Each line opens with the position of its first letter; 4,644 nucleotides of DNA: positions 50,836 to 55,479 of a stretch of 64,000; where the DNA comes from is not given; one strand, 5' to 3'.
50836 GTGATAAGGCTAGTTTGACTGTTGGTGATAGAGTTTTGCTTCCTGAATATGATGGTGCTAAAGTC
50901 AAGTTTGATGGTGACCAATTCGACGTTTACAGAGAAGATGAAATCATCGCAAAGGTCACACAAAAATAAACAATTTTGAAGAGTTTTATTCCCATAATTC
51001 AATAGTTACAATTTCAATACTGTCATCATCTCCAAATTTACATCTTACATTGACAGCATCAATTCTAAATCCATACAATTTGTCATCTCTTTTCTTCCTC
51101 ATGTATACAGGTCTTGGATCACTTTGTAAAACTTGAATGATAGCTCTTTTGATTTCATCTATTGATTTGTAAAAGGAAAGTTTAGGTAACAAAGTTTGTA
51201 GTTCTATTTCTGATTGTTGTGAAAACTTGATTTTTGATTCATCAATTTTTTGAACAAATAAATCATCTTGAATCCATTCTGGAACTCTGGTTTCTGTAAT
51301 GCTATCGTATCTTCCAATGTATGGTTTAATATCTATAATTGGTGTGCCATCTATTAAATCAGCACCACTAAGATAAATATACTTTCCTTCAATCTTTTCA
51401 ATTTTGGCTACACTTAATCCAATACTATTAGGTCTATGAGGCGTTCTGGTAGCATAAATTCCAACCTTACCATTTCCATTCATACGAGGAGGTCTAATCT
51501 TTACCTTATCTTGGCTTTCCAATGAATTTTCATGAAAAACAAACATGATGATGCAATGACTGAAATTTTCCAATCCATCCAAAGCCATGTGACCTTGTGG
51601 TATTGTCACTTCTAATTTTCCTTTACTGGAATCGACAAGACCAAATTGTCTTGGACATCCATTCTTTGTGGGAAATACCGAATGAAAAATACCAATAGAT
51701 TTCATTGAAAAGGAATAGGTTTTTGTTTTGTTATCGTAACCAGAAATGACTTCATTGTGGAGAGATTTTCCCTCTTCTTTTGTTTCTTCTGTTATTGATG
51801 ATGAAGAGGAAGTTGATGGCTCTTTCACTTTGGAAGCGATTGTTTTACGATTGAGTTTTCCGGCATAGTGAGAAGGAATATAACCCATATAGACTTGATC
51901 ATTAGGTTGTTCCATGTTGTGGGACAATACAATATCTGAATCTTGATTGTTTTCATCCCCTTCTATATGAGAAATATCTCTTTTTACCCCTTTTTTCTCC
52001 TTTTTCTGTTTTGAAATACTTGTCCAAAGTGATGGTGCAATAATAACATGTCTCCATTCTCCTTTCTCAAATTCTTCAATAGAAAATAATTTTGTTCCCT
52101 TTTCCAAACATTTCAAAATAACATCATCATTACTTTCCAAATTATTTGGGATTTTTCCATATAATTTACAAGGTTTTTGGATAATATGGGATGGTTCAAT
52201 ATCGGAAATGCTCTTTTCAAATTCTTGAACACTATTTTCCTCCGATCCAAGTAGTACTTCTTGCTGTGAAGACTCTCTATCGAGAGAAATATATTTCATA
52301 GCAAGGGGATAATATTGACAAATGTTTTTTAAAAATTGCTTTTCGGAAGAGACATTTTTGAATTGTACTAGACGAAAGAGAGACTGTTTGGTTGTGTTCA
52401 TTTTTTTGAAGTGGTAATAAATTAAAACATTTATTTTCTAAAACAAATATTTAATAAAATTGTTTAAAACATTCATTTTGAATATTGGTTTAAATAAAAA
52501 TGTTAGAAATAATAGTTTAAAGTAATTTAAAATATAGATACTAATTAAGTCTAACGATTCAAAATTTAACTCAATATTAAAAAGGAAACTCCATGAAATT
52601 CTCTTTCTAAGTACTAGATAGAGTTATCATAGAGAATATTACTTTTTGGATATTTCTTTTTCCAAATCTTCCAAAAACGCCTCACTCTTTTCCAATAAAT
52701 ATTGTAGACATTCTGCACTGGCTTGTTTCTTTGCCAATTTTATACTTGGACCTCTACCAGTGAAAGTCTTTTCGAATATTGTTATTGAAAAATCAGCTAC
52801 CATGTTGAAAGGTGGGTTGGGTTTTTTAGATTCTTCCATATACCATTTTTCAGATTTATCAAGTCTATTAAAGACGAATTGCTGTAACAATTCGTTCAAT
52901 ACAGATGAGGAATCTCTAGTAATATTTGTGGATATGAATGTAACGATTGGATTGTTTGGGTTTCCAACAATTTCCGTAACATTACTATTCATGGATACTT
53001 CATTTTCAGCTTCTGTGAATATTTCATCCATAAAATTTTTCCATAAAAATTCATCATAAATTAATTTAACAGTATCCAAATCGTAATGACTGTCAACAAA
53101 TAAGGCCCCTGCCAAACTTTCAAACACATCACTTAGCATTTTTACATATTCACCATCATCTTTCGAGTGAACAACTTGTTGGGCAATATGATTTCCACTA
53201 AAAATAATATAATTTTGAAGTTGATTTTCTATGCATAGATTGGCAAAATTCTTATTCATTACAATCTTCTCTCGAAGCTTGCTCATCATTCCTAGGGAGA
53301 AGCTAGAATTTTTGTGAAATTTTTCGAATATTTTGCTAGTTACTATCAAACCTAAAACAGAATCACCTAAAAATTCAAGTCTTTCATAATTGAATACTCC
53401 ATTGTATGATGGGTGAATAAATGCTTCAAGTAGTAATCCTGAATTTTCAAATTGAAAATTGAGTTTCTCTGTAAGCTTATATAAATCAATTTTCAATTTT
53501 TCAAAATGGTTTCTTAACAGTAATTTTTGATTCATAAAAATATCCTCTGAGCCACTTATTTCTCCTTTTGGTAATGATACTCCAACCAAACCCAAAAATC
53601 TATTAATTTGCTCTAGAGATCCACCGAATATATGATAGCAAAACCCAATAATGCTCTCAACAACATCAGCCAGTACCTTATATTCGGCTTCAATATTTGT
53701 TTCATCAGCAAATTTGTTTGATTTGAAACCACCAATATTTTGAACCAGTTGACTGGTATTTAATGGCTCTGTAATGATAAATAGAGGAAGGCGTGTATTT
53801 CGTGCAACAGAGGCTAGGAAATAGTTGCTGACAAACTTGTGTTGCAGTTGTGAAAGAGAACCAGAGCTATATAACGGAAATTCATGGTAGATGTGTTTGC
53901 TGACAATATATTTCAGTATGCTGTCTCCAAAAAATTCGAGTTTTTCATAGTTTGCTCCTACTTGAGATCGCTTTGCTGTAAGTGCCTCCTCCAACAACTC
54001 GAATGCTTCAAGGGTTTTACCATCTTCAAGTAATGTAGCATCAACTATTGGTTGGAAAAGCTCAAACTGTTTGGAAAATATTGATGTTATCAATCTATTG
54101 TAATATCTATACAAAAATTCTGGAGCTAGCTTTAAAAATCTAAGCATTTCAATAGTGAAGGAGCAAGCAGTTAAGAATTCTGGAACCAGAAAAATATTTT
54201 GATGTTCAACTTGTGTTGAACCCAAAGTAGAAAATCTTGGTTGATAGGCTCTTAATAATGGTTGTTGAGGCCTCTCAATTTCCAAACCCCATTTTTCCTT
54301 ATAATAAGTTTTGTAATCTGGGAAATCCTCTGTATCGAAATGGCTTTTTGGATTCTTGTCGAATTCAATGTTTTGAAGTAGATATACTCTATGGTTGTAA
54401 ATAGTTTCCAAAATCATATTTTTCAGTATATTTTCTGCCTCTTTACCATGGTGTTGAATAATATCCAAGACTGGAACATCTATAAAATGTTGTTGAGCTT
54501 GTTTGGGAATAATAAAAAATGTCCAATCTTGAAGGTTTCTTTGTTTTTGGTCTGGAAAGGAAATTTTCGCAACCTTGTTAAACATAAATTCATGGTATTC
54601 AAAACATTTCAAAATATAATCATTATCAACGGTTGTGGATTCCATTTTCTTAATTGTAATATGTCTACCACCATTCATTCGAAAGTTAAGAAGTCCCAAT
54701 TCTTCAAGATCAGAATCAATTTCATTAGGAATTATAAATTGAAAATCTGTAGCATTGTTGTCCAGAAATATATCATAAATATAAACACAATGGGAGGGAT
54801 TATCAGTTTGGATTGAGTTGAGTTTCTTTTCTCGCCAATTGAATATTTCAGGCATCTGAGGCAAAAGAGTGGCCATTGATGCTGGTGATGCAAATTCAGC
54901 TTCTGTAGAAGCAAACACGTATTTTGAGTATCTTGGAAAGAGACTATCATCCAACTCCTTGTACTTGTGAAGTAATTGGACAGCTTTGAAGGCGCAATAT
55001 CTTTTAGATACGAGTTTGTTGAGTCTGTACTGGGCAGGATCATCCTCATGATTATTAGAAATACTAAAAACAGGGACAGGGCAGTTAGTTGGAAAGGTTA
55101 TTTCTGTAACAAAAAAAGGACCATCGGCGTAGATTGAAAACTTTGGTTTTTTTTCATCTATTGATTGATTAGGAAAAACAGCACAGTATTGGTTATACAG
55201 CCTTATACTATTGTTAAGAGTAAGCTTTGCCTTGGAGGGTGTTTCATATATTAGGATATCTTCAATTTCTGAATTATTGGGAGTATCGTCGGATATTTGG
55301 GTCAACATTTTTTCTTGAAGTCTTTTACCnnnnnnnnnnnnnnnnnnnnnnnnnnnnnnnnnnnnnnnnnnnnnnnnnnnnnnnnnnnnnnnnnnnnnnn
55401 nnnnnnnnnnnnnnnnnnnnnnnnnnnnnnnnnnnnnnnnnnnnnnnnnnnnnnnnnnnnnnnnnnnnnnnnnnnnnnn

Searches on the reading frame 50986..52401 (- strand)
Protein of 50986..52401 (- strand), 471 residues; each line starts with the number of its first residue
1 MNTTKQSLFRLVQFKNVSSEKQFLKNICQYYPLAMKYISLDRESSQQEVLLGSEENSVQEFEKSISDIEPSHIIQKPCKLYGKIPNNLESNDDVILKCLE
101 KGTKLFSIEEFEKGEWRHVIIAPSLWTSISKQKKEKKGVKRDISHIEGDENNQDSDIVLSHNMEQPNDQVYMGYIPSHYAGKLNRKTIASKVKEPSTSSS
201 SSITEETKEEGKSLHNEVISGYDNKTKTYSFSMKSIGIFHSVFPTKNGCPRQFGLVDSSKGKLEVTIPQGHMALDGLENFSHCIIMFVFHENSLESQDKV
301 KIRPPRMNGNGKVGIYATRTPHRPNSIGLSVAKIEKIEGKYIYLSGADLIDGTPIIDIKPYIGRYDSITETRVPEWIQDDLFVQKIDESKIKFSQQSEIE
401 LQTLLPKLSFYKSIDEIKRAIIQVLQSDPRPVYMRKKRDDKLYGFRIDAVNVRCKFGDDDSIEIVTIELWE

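Call 5: search_protein_families(library=pfam, proteins=[window:50986-52401:-], max_evalue=1)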
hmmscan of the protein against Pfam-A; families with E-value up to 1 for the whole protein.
window:50986-52401:- (471 aa): 4 families
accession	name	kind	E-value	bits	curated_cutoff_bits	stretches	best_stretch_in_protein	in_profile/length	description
PF01980.22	TrmO_N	-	1.5e-39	135.2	26.8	1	248-366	1-116/116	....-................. O N-terminal domain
PF18389.7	TrmO_C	-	1.6e-10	41.4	27.1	1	390-453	4-61/65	TrmO C-terminal domain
PF13475.11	DUF4116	-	0.0072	16.3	24.9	1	73-104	8-39/49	Domain of unknown function (DUF4116)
PF13108.11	DUF3969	-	0.25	11.8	25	0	401-437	66-101/106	Protein of unknown function (DUF3969)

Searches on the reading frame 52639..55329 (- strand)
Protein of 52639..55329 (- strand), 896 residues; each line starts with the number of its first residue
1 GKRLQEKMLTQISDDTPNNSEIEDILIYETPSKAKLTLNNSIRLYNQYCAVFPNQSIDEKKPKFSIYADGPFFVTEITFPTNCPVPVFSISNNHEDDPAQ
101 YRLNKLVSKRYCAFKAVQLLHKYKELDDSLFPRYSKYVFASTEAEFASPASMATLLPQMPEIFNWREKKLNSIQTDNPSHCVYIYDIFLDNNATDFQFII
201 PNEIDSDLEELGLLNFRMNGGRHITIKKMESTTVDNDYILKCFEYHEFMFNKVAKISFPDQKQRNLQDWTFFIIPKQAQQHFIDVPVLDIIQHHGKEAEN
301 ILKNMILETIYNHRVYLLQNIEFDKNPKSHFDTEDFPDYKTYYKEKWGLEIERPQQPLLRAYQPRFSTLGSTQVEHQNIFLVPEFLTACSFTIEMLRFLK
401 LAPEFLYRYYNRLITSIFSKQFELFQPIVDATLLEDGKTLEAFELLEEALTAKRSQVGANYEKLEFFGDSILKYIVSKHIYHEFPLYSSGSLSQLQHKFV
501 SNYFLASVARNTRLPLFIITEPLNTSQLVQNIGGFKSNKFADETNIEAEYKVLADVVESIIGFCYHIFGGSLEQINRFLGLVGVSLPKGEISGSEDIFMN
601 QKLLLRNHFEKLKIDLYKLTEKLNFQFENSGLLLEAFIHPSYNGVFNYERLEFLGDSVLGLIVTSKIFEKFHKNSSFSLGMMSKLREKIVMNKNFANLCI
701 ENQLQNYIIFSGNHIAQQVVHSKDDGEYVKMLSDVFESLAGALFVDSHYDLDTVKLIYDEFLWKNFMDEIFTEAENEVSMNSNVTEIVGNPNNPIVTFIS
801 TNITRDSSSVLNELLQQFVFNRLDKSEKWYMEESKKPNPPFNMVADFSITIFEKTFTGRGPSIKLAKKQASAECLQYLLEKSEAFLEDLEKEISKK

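Call 41: predict_structure(alignment_id=A2)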
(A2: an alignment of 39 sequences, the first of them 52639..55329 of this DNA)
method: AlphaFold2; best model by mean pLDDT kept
length: 896 residues; sequences in the alignment: 39
mean_pLDDT: 84.2   pTM: 0.74
mean pLDDT of the five models: 84.2, 83.5, 82.0, 81.6, 81.3
residues with pLDDT >= 90: 468; 70-90: 273; 50-70: 105; < 50: 50
segments of 3 or more residues with pLDDT < 50: 15-23, 136-153, 171-175, 370-373, 536-544
pLDDT, mean of each block of 10 residues (from residue 1): 58 45 70 89 88 60 86 90 82 86 89 94 90 58 45 65 68 59 95 95 93 91 93 92 91 78 72 91 90 94 92 91 96 90 94 95 71 66 95 89 92 95 96 90 95 72 95 96 85 91 92 89 81 53 58 95 95 93 81 60 69 81 91 91 83 97 96 89 94 94 90 67 77 96 95 94 86 89 56 82 85 90 74 87 91 93 93 93 90 83
secondary structure, 60 per line:
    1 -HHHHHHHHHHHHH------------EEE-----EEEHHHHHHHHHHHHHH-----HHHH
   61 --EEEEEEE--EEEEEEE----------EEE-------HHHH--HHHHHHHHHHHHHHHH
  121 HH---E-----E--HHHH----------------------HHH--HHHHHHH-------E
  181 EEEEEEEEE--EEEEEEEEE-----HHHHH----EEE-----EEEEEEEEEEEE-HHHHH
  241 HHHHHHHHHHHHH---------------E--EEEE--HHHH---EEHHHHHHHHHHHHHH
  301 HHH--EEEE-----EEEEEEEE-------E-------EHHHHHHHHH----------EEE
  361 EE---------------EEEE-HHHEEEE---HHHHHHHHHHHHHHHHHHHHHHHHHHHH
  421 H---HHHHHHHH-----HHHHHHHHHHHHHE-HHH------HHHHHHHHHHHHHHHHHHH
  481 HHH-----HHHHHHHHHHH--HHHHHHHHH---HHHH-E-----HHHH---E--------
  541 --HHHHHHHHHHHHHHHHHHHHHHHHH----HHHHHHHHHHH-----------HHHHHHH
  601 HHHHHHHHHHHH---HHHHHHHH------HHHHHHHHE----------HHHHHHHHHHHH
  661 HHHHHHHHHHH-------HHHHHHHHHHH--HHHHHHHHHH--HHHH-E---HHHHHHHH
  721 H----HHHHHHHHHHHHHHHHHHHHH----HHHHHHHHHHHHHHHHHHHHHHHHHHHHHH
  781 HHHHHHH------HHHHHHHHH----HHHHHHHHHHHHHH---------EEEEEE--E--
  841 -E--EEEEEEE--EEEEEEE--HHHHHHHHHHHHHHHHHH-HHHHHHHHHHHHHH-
elements in order (helices of 4 or more, strands of 3 or more residues): H2-14 E27-29 E35-37 H38-51 H57-60 E63-69 E72-78 E89-91 H99-102 H105-122 H135-138 H166-172 E180-189 E192-200 H206-210 E215-217 E223-234 H236-253 E272-275 H278-281 H287-303 E306-309 E315-322 H339-347 E358-362 E378-381 E386-389 H393-421 H425-432 H438-450 H462-483 H489-499 H502-510 H514-517 H525-528 H543-567 H572-582 H594-612 H616-623 H630-637 H649-671 H679-689 H692-701 H704-707 H713-721 H726-746 H751-787 H794-802 H807-820 E830-835 E845-851 E854-860 H863-880 H882-895

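Call 46: fold_search(model_id=the predicted structure, library=pdb)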
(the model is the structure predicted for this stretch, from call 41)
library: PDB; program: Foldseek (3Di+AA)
matches with E <= 10: 421; with E <= 0.001: 125
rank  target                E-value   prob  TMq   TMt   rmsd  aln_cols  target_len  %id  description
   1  9kbz_A                9.0e-30  1.00  0.53  0.35  13.8       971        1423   19  Cryo-EM structure of DCL4-DRB4CTD-dsRNA complex (released 2026-02-18)
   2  7zpk_A                3.4e-28  1.00  0.55  0.40  13.0       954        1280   20  Mammalian Dicer in the "pre-dicing state" with pre-miR-15a substrate and TARBP2 subunit (released 2022-11-16)
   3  7yz4                  3.4e-28  1.00  0.50  0.37  14.1       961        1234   18  Mouse endoribonuclease Dicer (composite structure) (released 2022-11-16)
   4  8hf0_A                7.1e-28  1.00  0.51  0.32  14.2      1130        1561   16  DmDcr-2/R2D2/LoqsPD with 50bp-dsRNA in Dimer state (released 2023-09-06)
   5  7yym_A                8.2e-28  1.00  0.54  0.39  13.5       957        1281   20  Mammalian Dicer in the "pre-dicing state" with pre-miR-15a substrate (released 2022-11-16)
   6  7w0e_A                9.5e-27  1.00  0.49  0.30  17.1      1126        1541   16  dmDicer2-LoqsPD-dsRNA Active-dicing status (released 2022-04-27)
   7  7w0d_A                1.0e-26  1.00  0.52  0.33  14.8      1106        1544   16  Dicer2-LoqsPD-dsRNA complex at mid-translocation state (released 2022-04-27)
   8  21cb_A                1.2e-26  1.00  0.55  0.38  12.0       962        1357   21  Cryo-EM structure of DICER with pre-mir-517a-GU in pre-dicing state (released 2026-03-11)
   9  7w0b_A                1.9e-26  1.00  0.52  0.32  15.0      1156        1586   15  Dicer2-LoqsPD complex at apo status (released 2022-04-27)
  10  8dg5_A                2.5e-26  1.00  0.50  0.29  18.5      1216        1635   17  Structural Basis of MicroRNA Biogenesis by Dicer-1 and Its Partner Protein Loqs-PB - complex IIb (released 2022-11-16)
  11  7yyn_A                2.6e-26  1.00  0.48  0.59   9.8       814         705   19  Mammalian Dicer in the dicing state with pre-miR-15a substrate (released 2022-11-16)
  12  9kby_A                5.4e-26  1.00  0.52  0.62   9.2       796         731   19  Cryo-EM structure of DCL4-Hairpin RNA complex (released 2026-02-18)
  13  7v6b_A                7.1e-26  1.00  0.54  0.34  16.8      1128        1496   16  Structure of the Dicer-2-R2D2 heterodimer (released 2022-03-23)
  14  7v6c_A                1.1e-25  1.00  0.53  0.33  16.6      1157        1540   16  Structure of the Dicer-2-R2D2 heterodimer bound to small RNA duplex (released 2022-03-23)
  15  7w0a_A                1.2e-25  1.00  0.51  0.33  14.8      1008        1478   16  dmDicer2-LoqsPD-dsRNA Dimer status (released 2022-04-27)
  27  5zak_A                2.0e-19  1.00  0.50  0.36  13.6       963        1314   20  Cryo-EM structure of human Dicer and its complexes with a pre-miRNA substrate (released 2018-05-09)
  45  3c4b                  3.4e-09  1.00  0.16  0.54  11.6       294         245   23  Structure of RNaseIIIb and dsRNA binding domains of mouse Dicer (released 2008-02-19)
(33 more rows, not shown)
